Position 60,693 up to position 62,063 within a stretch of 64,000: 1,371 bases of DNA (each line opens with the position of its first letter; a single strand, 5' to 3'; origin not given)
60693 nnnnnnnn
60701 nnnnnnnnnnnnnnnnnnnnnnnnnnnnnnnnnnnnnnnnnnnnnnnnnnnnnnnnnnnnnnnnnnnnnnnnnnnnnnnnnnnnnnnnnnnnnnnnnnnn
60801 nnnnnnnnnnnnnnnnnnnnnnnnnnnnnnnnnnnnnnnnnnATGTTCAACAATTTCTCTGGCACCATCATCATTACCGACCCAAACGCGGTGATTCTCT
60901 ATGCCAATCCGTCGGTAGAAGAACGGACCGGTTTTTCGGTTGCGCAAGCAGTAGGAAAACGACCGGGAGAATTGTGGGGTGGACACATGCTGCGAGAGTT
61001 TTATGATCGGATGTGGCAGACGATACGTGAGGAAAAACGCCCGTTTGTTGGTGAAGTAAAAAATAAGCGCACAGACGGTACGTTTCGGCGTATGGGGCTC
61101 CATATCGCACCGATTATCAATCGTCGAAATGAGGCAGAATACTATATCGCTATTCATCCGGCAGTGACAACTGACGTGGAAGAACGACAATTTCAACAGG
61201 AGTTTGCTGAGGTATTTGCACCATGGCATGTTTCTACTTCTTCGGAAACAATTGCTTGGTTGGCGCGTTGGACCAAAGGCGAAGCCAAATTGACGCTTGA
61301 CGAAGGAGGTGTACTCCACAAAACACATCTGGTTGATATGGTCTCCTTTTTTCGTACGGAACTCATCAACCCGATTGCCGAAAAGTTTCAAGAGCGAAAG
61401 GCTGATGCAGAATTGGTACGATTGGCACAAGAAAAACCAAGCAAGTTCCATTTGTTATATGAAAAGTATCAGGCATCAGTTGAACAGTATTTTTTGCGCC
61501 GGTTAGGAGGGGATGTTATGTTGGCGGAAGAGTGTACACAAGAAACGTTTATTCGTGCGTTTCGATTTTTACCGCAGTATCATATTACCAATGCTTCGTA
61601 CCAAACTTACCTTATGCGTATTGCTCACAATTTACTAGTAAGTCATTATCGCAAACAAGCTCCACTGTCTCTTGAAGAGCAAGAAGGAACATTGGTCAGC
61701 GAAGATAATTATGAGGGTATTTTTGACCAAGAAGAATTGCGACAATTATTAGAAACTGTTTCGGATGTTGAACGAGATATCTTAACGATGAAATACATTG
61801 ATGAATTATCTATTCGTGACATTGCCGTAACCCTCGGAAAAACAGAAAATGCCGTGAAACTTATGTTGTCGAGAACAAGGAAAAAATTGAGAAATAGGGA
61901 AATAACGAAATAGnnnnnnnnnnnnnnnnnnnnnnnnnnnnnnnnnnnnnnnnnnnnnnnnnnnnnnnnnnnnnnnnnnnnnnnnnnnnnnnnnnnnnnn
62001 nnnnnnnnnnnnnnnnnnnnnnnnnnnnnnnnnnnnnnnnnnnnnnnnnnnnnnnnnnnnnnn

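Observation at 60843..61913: Sigma factor with an N-terminal PAS sensor domain and its own consensus promoter; no anti-sigma partner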

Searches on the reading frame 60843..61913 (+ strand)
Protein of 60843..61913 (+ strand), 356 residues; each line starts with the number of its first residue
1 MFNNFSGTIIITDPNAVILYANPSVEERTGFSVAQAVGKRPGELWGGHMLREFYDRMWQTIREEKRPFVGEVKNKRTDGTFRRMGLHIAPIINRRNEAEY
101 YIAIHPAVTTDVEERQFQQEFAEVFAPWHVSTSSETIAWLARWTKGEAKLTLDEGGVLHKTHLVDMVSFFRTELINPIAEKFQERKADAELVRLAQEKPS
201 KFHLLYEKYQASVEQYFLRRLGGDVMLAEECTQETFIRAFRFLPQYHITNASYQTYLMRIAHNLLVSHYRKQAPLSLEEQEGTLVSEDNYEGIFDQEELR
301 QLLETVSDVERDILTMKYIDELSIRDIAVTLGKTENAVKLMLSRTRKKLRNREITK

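Call 3: search_protein_families(library=pfam, proteins=[window:60843-61913:+], max_evalue=1)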
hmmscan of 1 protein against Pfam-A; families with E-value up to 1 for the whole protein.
window:60843-61913:+ (356 aa): 14 families
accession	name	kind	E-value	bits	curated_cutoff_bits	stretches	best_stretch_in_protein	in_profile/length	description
PF08281.18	Sigma70_r4_2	-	2.1e-13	50.1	25.7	1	297-349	2-54/54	Sigma-70, region 4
PF04542.20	Sigma70_r2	-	1.2e-12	47.8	24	1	205-273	1-69/71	Sigma-70 region 2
PF00989.32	PAS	-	2.1e-12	47.5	22.6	1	1-104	6-109/113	PAS fold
PF13426.13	PAS_9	-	7.1e-09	36.3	27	1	9-104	4-97/103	PAS domain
PF08448.16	PAS_4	-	2.6e-07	31.3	23.1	1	2-104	1-101/110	PAS fold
PF04545.22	Sigma70_r4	-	7e-07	29.1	24.1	1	302-351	1-50/50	Sigma-70, region 4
PF08447.18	PAS_3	-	0.00012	22.7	25.6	1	18-104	1-88/89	PAS fold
PF13188.13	PAS_8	-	0.00047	20.4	21.8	1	1-51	6-53/65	PAS domain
PF12510.13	Smoothelin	-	0.0051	17.2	23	1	283-310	8-34/50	Smoothelin cytoskeleton protein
PF07374.17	DUF1492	-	0.0071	16.9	21.5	1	288-337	37-87/100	Protein of unknown function (DUF1492)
PF03966.22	Trm112p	-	0.061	13.7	22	1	262-287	5-29/40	Trm112p-like protein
PF18024.7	HTH_50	-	0.096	12.8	27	1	301-338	3-40/50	Helix-turn-helix domain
PF19575.5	HTH_58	-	0.11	12.8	23.8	1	314-352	19-57/62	Helix-turn-helix domain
PF06530.18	Phage_antitermQ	-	0.32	11.4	26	0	303-344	60-101/118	Phage antitermination protein Q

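Call 4: search_protein_families(library=ncbifam, proteins=[window:60843-61913:+], max_evalue=1)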
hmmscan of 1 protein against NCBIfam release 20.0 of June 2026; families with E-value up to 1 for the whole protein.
window:60843-61913:+ (356 aa): 105 families (the best 25 are shown)
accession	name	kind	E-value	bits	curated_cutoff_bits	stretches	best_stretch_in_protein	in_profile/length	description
TIGR02952.1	Sig70_famx2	equivalog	1.6e-23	83.4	206.45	1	191-350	1-167/170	ECF subfamily RNA polymerase sigma factor, BldN family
TIGR02937.1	sigma70-ECF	superfamily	4.3e-21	75.2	42.9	1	202-352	3-164/165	sigma-70 family RNA polymerase sigma factor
TIGR02950.1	SigM_subfam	subfamily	2e-19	70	147.95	1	205-352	5-157/159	RNA polymerase sigma factor, SigM family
NF004113.0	PRK05602.1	equivalog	9.5e-17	61.3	208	1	180-351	24-199/211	RNA polymerase sigma factor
NF058625.1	sigma_PG0214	equivalog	1e-16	61.1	130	1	219-352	22-160/170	GFO_1088 family ECF-type sigma factor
NF009166.1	PRK12513.1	equivalog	8.7e-16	58.2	206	1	186-351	7-184/193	RNA polymerase sigma factor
TIGR02989.1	Sig-70_gvs1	subfamily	6.2e-15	55.5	124.55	1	201-350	2-155/158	RNA polymerase sigma-70 factor, Rhodopirellula/Verrucomicrobium family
TIGR02938.1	nifL_nitrog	equivalog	7.6e-15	54.4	242.45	1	9-113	17-120/494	nitrogen fixation negative regulator NifL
NF006930.0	PRK09415.1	subfamily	1.6e-14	54.2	198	1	224-351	39-173/179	RNA polymerase factor sigma C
TIGR02983.1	SigE-fam_strep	subfamily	1.7e-14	54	141.55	1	206-352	12-157/162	SigE family RNA polymerase sigma factor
NF009171.0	PRK12518.1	equivalog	1.9e-14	53.9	208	1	183-351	9-182/191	RNA polymerase sigma factor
TIGR02985.1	Sig70_bacteroi1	subfamily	3.2e-14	53.5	126.4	1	201-351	2-160/162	RNA polymerase sigma-70 factor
NF007227.0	PRK09645.1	subfamily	3.5e-14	53.1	202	1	199-339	12-156/177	sigma-70 family RNA polymerase sigma factor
NF007223.0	PRK09641.1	equivalog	6.5e-14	52.2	209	1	201-352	19-183/187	RNA polymerase sigma factor SigW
TIGR02948.1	SigW_bacill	equivalog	1.7e-13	51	243.1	1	202-352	20-183/187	RNA polymerase sigma factor SigW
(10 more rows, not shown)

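Call 6: find_homologous_proteins(query=window:60843-61913:+)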
Query window:60843-61913:+ (356 aa): 173 proteins with E <= 0.001 among 1958 candidates; the best 120 are listed.
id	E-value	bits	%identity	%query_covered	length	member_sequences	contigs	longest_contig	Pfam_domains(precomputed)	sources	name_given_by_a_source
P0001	2.1e-235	798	100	100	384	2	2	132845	PF13426.14,PF04545.23,PF08448.17,PF04542.21,PF00989.32,PF08281.19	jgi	-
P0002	1.3e-88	315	44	98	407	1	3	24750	PF13426.14,PF04545.23,PF08448.17,PF04542.21,PF00989.32,PF08281.19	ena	-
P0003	2.9e-87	311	43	99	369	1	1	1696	PF13426.14,PF04545.23,PF08448.17,PF04542.21,PF00989.32,PF08281.19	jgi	jgi:RNA polymerase sigma-70 factor (ECF subfamily)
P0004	9.3e-87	309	45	99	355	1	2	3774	PF13426.14,PF13384.13,PF04545.23,PF08448.17,PF04542.21,PF00989.32,PF08281.19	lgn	-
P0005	2.3e-84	301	45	99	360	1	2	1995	PF13426.14,PF04545.23,PF04542.21,PF00989.32,PF08281.19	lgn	-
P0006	1.1e-83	299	43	98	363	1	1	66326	PF13426.14,PF04545.23,PF08448.17,PF04542.21,PF00989.32,PF08281.19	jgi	jgi:RNA polymerase sigma-70 factor, ECF subfamily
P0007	4.3e-83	297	42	98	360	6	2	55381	PF13426.14,PF04545.23,PF08448.17,PF04542.21,PF00989.32,PF08281.19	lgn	-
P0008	3.4e-82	294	42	97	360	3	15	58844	PF13426.14,PF04545.23,PF04542.21,PF00989.32,PF08281.19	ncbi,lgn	-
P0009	8.5e-82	293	42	98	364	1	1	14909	PF13426.14,PF04545.23,PF08448.17,PF04542.21,PF00989.32,PF08281.19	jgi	jgi:RNA polymerase sigma-70 factor (ECF subfamily)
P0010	3.9e-81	291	41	99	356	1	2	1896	PF13426.14,PF04545.23,PF08448.17,PF04542.21,PF00989.32,PF08281.19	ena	-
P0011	4.7e-81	290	43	99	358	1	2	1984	PF13426.14,PF04545.23,PF08448.17,PF04542.21,PF00989.32,PF08281.19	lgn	-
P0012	9.8e-81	289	43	98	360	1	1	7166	PF13426.14,PF04545.23,PF08448.17,PF04542.21,PF00989.32,PF08281.19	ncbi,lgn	ncbi:MAG: sigma-70 family RNA polymerase sigma factor [Candidatus Moraniibacteriota bacterium]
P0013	2.8e-80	288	42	98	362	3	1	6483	PF13426.14,PF04545.23,PF08448.17,PF04542.21,PF00989.32,PF08281.19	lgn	-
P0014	4.5e-80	287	43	98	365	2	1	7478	PF13426.14,PF13384.13,PF08448.17,PF04542.21,PF00989.32,PF08281.19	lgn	-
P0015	1.7e-79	285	43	99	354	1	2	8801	PF13426.14,PF13188.14,PF04545.23,PF08448.17,PF04542.21,PF00989.32,PF08281.19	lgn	-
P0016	7.0e-79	283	42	97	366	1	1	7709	PF13426.14,PF04545.23,PF04542.21,PF00989.32,PF08281.19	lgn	-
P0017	1.7e-78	282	42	98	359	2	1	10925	PF13426.14,PF04545.23,PF08448.17,PF04542.21,PF00989.32,PF08281.19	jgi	jgi:RNA polymerase sigma factor (sigma-70 family)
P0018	2.1e-78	282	43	99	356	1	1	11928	PF13426.14,PF13188.14,PF04545.23,PF08448.17,PF04542.21,PF00989.32,PF08281.19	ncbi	-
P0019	2.8e-78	281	42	98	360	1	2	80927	PF13426.14,PF13384.13,PF08448.17,PF04542.21,PF00989.32,PF08281.19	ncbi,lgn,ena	-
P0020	3.0e-78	281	42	98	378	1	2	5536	PF13426.14,PF08448.17,PF04542.21,PF00989.32,PF08281.19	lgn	-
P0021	6.5e-78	280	44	97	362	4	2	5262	PF13426.14,PF08448.17,PF04542.21,PF00989.32,PF08281.19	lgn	-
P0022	8.8e-78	280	41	97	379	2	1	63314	PF13426.14,PF04545.23,PF04542.21,PF00989.32,PF08281.19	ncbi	-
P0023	1.9e-77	279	43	98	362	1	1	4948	PF13426.14,PF04545.23,PF08448.17,PF04542.21,PF00989.32,PF08281.19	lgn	-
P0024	2.3e-77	278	41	99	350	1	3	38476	PF13426.14,PF04545.23,PF08448.17,PF04542.21,PF00989.32,PF08281.19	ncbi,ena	-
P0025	2.7e-77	278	42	98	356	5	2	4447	PF13426.14,PF08448.17,PF04542.21,PF00989.32,PF08281.19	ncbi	-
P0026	2.8e-77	278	42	98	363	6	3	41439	PF13426.14,PF04545.23,PF08448.17,PF04542.21,PF00989.32,PF08281.19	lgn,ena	-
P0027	3.9e-77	278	40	98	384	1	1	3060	PF13426.14,PF04545.23,PF08448.17,PF04542.21,PF00989.32,PF08281.19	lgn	-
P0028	6.0e-77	277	39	98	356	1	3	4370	PF13426.14,PF04545.23,PF04542.21,PF00989.32,PF08281.19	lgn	-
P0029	7.5e-77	277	42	99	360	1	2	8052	PF13426.14,PF04545.23,PF08448.17,PF04542.21,PF00989.32,PF08281.19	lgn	-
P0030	1.8e-76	275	42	97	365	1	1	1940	PF13426.14,PF04545.23,PF08448.17,PF04542.21,PF00989.32,PF08281.19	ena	-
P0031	1.9e-76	275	43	99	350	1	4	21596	PF13426.14,PF13188.14,PF04545.23,PF08448.17,PF04542.21,PF00989.32,PF08281.19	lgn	-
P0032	2.2e-76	275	41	99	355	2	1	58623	PF13426.14,PF13188.14,PF07638.18,PF04545.23,PF08448.17,PF04542.21,PF00989.32,PF08281.19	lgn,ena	-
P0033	3.1e-76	275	42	98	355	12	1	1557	PF13426.14,PF13188.14,PF04545.23,PF08448.17,PF04542.21,PF00989.32,PF08281.19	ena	-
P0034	4.1e-76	274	42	98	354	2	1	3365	PF13426.14,PF04545.23,PF08448.17,PF04542.21,PF00989.32,PF08281.19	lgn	-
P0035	4.7e-76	274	42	99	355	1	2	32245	PF13426.14,PF04545.23,PF04542.21,PF00989.32,PF08281.19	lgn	-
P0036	1.6e-75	272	40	99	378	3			PF13426.14,PF04545.23,PF04542.21,PF00989.32,PF08281.19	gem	-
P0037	2.5e-75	272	41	98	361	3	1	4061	PF13426.14,PF08448.17,PF04542.21,PF00989.32,PF08281.19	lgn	-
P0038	2.6e-75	272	42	97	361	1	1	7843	PF13426.14,PF04545.23,PF08448.17,PF04542.21,PF08281.19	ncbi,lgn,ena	-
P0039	6.6e-75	270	41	98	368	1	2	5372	PF13426.14,PF08448.17,PF04542.21,PF00989.32,PF08281.19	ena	-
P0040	8.3e-75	270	42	98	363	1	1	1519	PF13426.14,PF04545.23,PF08448.17,PF04542.21,PF08281.19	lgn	-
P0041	8.3e-75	270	42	98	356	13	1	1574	PF13426.14,PF04545.23,PF08448.17,PF04542.21,PF00989.32,PF08281.19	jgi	-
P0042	9.1e-75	270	41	98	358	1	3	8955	PF13426.14,PF08448.17,PF04542.21,PF00989.32,PF08281.19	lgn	-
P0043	1.3e-74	269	41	98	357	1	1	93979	PF13426.14,PF08448.17,PF04542.21,PF00989.32,PF08281.19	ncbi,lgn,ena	-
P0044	3.6e-74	268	41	98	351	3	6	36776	PF13426.14,PF04545.23,PF08448.17,PF04542.21,PF00989.32,PF08281.19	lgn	-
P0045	3.7e-74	268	41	98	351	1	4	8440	PF13426.14,PF04545.23,PF08448.17,PF04542.21,PF00989.32,PF08281.19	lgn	-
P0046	6.8e-74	267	41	98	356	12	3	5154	PF13426.14,PF04545.23,PF08448.17,PF04542.21,PF00989.32,PF08281.19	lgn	-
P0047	7.1e-74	267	42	99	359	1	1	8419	PF13426.14,PF13188.14,PF04545.23,PF08448.17,PF04542.21,PF00989.32,PF08281.19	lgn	-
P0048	1.4e-73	266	40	99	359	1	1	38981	PF13426.14,PF00196.26,PF04545.23,PF08448.17,PF04542.21,PF00989.32,PF08281.19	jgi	-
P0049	1.9e-73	265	36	98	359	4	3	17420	PF13426.14,PF04545.23,PF04542.21,PF00989.32,PF08281.19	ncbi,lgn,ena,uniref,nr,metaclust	ncbi:MAG: hypothetical protein A3J66_00175 [Candidatus Magasanikbacteria bacterium RIFCSPHIGHO2_02_F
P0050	2.8e-73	265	41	97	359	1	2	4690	PF13426.14,PF08448.17,PF04542.21,PF00989.32,PF08281.19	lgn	-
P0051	6.0e-73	264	41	98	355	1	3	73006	PF13426.14,PF04545.23,PF08448.17,PF04542.21,PF00989.32,PF08281.19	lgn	-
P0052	6.8e-73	264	42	98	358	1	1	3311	PF13426.14,PF04545.23,PF08448.17,PF04542.21,PF00989.32,PF08281.19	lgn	-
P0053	9.3e-73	263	40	99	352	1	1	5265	PF13426.14,PF04545.23,PF04542.21,PF00989.32,PF08281.19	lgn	-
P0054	1.5e-72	262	40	98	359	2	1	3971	PF13426.14,PF08448.17,PF04542.21,PF00989.32,PF08281.19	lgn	-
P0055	1.9e-72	262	41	98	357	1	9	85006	PF13426.14,PF04545.23,PF08448.17,PF04542.21,PF00989.32,PF08281.19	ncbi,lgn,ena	-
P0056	2.3e-72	262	38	99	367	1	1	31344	PF13426.14,PF04545.23,PF08448.17,PF04542.21,PF00989.32,PF08281.19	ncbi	-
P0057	2.3e-72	262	40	97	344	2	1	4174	PF13426.14,PF04545.23,PF08448.17,PF04542.21,PF00989.32,PF08281.19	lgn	-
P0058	2.7e-72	262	42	97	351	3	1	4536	PF13426.14,PF04545.23,PF08448.17,PF04542.21,PF00989.32,PF08281.19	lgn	-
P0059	2.7e-72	262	41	97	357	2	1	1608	PF13426.14,PF08448.17,PF04542.21,PF00989.32,PF08281.19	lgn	-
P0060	3.2e-72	261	41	99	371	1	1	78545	PF13426.14,PF04545.23,PF04542.21,PF00989.32,PF08281.19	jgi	-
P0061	1.1e-71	260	42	98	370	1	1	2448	PF13426.14,PF04545.23,PF08448.17,PF04542.21,PF00989.32,PF08281.19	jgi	jgi:RNA polymerase sigma factor (sigma-70 family)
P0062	1.2e-71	260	40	98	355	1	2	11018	PF13426.14,PF04545.23,PF08448.17,PF04542.21,PF00989.32,PF08281.19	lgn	-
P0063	1.2e-71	259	40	98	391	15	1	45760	PF13426.14,PF08448.17,PF04542.21,PF00989.32,PF08281.19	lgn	-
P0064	1.3e-71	259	40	99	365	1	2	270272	PF13426.14,PF04545.23,PF08448.17,PF04542.21,PF00989.32,PF08281.19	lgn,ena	-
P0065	1.4e-71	259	40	98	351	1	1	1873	PF13426.14,PF04545.23,PF08448.17,PF04542.21,PF00989.32,PF08281.19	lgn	-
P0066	1.4e-71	259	40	96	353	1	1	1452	PF13426.14,PF00196.26,PF04545.23,PF04542.21,PF00989.32,PF08281.19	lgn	-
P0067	1.8e-71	259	41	97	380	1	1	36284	PF13426.14,PF08448.17,PF04542.21,PF00989.32,PF08281.19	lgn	-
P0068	2.0e-71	259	41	98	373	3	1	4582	PF13426.14,PF08448.17,PF04542.21,PF00989.32,PF08281.19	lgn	-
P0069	2.1e-71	259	41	97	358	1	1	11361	PF13426.14,PF08448.17,PF04542.21,PF00989.32,PF08281.19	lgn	-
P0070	3.0e-71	258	40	96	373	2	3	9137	PF13426.14,PF04545.23,PF04542.21,PF00989.32,PF08281.19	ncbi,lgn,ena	-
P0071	3.0e-71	258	41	98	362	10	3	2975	PF04545.23,PF04542.21,PF00989.32,PF08281.19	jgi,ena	-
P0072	4.0e-71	258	36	99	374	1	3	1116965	PF13426.14,PF04545.23,PF04542.21,PF00989.32,PF08281.19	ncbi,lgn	-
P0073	6.1e-71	257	41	98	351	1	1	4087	PF13426.14,PF08448.17,PF04542.21,PF00989.32,PF08281.19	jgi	jgi:RNA polymerase sigma-70 factor (ECF subfamily)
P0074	9.1e-71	257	37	99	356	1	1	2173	PF13426.14,PF04545.23,PF08448.17,PF04542.21,PF00989.32,PF08281.19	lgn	-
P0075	2.8e-70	255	42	97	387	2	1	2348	PF13426.14,PF08448.17,PF04542.21,PF00989.32,PF08281.19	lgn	-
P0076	3.5e-70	255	39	98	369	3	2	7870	PF13426.14,PF04545.23,PF08448.17,PF04542.21,PF00989.32,PF08281.19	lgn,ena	-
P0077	3.9e-70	255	41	99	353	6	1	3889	PF13188.14,PF04545.23,PF04542.21,PF00989.32,PF08281.19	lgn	-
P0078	8.9e-70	253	40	97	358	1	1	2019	PF13426.14,PF08448.17,PF04542.21,PF00989.32,PF08281.19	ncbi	-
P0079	1.1e-68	250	38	98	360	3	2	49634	PF13426.14,PF04545.23,PF08448.17,PF04542.21,PF00989.32,PF08281.19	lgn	-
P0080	1.2e-68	250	40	97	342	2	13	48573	PF00196.26,PF04545.23,PF04542.21,PF08281.19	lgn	-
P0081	1.4e-68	249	38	99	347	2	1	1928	PF13426.14,PF04545.23,PF08448.17,PF04542.21,PF00989.32,PF08281.19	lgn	-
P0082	2.9e-68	248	38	97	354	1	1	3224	PF04545.23,PF04542.21,PF00989.32,PF08281.19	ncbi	-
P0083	7.9e-68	247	39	99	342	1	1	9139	PF13426.14,PF13936.13,PF04545.23,PF04542.21,PF00989.32,PF08281.19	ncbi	-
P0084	9.1e-68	247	37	98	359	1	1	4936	PF13426.14,PF04545.23,PF08448.17,PF04542.21,PF00989.32,PF08281.19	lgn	-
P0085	9.1e-68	247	39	97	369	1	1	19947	PF13426.14,PF04545.23,PF04542.21,PF00989.32,PF08281.19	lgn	-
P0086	4.8e-67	244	37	98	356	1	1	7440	PF13426.14,PF04542.21,PF00989.32,PF08281.19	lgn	-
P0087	7.7e-67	244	40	98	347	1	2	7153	PF13426.14,PF04545.23,PF08448.17,PF04542.21,PF08281.19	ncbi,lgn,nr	ncbi:sigma-70 family RNA polymerase sigma factor [Candidatus Gracilibacteria bacterium]|nr:sigma-70 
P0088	1.3e-66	243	37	97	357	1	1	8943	PF13426.14,PF07638.18,PF08448.17,PF04542.21,PF00989.32,PF08281.19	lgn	-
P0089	1.8e-66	243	38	99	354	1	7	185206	PF13426.14,PF04545.23,PF08448.17,PF04542.21,PF00989.32,PF08281.19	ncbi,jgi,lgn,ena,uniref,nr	ncbi:MAG: hypothetical protein COV59_05500 [Candidatus Magasanikbacteria bacterium CG11_big_fil_rev_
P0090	2.8e-66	242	40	97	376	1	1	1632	PF13426.14,PF08448.17,PF04542.21,PF00989.32,PF08281.19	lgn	-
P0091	3.1e-66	242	39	97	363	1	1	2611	PF13426.14,PF04545.23,PF08448.17,PF04542.21,PF00989.32,PF08281.19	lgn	-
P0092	3.6e-66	242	36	97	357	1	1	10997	PF13426.14,PF04545.23,PF04542.21,PF08281.19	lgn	-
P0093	3.9e-65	238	38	96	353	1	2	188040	PF13426.14,PF04542.21,PF00989.32,PF08281.19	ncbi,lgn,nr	ncbi:sigma-70 family RNA polymerase sigma factor [Candidatus Nomurabacteria bacterium]|nr:sigma-70 f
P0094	4.2e-65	238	39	97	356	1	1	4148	PF08447.19,PF13426.14,PF04545.23,PF08448.17,PF04542.21,PF00989.32,PF08281.19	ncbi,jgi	jgi:RNA polymerase sigma factor (sigma-70 family)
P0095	4.5e-65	238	38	97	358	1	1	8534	PF13426.14,PF04545.23,PF04542.21,PF08281.19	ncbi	ncbi:MAG: sigma-70 family RNA polymerase sigma factor [Candidatus Paceibacteria bacterium]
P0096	2.2e-64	236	38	98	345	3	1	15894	PF13426.14,PF13188.14,PF13936.13,PF04545.23,PF04542.21,PF00989.32,PF08281.19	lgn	-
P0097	2.2e-64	236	37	95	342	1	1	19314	PF13426.14,PF13936.13,PF04545.23,PF04542.21,PF00989.32,PF08281.19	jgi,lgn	-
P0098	5.4e-64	234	39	98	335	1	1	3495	PF13426.14,PF07638.18,PF04545.23,PF08448.17,PF04542.21,PF06530.19,PF00989.32,PF08281.19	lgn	-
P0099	5.6e-63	231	38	98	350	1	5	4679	PF13426.14,PF04545.23,PF08448.17,PF04542.21,PF00989.32,PF08281.19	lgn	-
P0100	1.5e-62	230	38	98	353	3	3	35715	PF13426.14,PF13188.14,PF04545.23,PF04542.21,PF00989.32,PF08281.19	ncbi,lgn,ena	-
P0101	2.4e-62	229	38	98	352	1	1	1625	PF04545.23,PF04542.21,PF08281.19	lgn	-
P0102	5.0e-62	228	36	99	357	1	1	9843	PF08447.19,PF13426.14,PF04545.23,PF08448.17,PF04542.21,PF00989.32,PF08281.19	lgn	-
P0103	5.5e-62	228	38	98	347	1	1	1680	PF00196.26,PF04545.23,PF04542.21,PF08281.19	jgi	-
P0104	8.4e-62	227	39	98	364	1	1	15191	PF04545.23,PF04542.21,PF00989.32,PF08281.19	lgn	-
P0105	2.0e-61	226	38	98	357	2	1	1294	PF13426.14,PF07638.18,PF04545.23,PF04542.21,PF00989.32,PF08281.19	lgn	-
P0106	5.7e-61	224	39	96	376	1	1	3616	PF13426.14,PF08448.17,PF04542.21,PF00989.32,PF08281.19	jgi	-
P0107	5.8e-61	224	38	98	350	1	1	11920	PF08447.19,PF13426.14,PF04545.23,PF08448.17,PF04542.21,PF00989.32,PF08281.19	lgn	-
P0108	6.1e-61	224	39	98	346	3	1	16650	PF13426.14,PF04545.23,PF08448.17,PF04542.21,PF00989.32,PF08281.19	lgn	-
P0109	6.3e-61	224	38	97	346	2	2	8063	PF13426.14,PF00196.26,PF04545.23,PF04542.21,PF00989.32,PF08281.19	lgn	-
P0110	6.4e-61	224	43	47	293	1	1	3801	PF13426.14,PF04545.23,PF08448.17,PF04542.21,PF00989.32,PF08281.19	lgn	-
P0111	1.0e-60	224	39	95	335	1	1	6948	PF13426.14,PF07638.18,PF04545.23,PF04542.21,PF08281.19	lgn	-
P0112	3.8e-60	222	36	98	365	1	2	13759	PF13426.14,PF04545.23,PF04542.21,PF00989.32,PF08281.19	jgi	-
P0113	5.0e-60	221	38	98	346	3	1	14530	PF13426.14,PF04545.23,PF08448.17,PF04542.21,PF00989.32,PF08281.19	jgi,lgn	jgi:RNA polymerase sigma factor (sigma-70 family)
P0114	6.9e-60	221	35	98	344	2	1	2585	PF13426.14,PF04545.23,PF04542.21,PF08281.19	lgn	-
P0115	2.8e-59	219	39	97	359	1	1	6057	PF13426.14,PF07638.18,PF04545.23,PF08448.17,PF04542.21,PF08281.19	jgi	jgi:RNA polymerase sigma-70 factor (ECF subfamily)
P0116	4.9e-59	218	39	97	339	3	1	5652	PF04542.21,PF08281.19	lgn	-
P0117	5.3e-59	218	38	98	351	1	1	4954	PF13426.14,PF04545.23,PF04542.21,PF08281.19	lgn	-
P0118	6.1e-59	218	39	98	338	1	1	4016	PF13426.14,PF04545.23,PF04542.21,PF08281.19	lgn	-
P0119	7.8e-59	217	38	97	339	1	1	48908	PF13426.14,PF04545.23,PF04542.21,PF08281.19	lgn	-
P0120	7.8e-59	217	38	98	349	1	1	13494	PF13936.13,PF04545.23,PF04542.21,PF08281.19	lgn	-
